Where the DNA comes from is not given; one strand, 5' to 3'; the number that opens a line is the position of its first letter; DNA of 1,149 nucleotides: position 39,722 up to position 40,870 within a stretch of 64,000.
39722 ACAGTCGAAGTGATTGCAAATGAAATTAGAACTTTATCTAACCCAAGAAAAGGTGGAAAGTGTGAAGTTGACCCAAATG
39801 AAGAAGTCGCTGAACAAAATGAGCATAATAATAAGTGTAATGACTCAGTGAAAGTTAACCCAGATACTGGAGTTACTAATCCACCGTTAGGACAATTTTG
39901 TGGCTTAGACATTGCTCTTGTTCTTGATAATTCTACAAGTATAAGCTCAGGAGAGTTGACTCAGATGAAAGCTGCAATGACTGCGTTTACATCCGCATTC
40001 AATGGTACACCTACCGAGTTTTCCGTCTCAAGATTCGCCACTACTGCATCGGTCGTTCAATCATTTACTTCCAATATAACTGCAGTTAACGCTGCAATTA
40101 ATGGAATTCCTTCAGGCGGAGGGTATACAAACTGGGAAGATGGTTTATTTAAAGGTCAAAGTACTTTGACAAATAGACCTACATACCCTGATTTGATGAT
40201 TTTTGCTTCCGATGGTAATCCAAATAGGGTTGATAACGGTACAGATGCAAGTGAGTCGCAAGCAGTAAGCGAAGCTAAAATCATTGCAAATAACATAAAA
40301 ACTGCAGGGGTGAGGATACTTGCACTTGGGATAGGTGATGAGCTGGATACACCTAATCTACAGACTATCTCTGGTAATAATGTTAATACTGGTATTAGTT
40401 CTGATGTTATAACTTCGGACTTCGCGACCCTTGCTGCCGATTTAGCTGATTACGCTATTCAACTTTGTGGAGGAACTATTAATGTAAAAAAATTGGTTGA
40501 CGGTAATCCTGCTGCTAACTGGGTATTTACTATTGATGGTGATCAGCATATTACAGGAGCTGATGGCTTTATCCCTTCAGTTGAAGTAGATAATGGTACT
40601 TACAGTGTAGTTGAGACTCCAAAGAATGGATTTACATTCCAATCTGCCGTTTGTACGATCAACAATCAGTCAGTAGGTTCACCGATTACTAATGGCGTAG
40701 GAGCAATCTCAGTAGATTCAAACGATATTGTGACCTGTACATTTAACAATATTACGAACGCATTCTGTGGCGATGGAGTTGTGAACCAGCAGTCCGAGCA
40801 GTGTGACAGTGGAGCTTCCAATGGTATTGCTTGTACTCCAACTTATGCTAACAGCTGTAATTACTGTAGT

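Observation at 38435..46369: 2,644-aa surface protein carries an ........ LPNTG sorting signal whose KKSRK tail doubles as the n-region of a second signal-peptide-like segment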

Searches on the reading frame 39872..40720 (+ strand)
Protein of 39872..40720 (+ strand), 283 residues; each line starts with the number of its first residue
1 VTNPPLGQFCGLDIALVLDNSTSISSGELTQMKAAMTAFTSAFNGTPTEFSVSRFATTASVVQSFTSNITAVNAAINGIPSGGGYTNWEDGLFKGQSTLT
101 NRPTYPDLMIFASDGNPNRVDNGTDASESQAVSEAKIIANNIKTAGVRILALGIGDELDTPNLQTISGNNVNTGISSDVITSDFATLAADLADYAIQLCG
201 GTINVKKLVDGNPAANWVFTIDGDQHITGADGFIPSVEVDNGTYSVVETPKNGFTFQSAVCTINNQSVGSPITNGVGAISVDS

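Call 75: search_dna_similar(query=window:39872-40720:+, collection=plasmids, mode=protein, max_evalue=0.001, max_rows=40)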
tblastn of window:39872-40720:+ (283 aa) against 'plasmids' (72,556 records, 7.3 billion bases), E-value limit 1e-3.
No match.
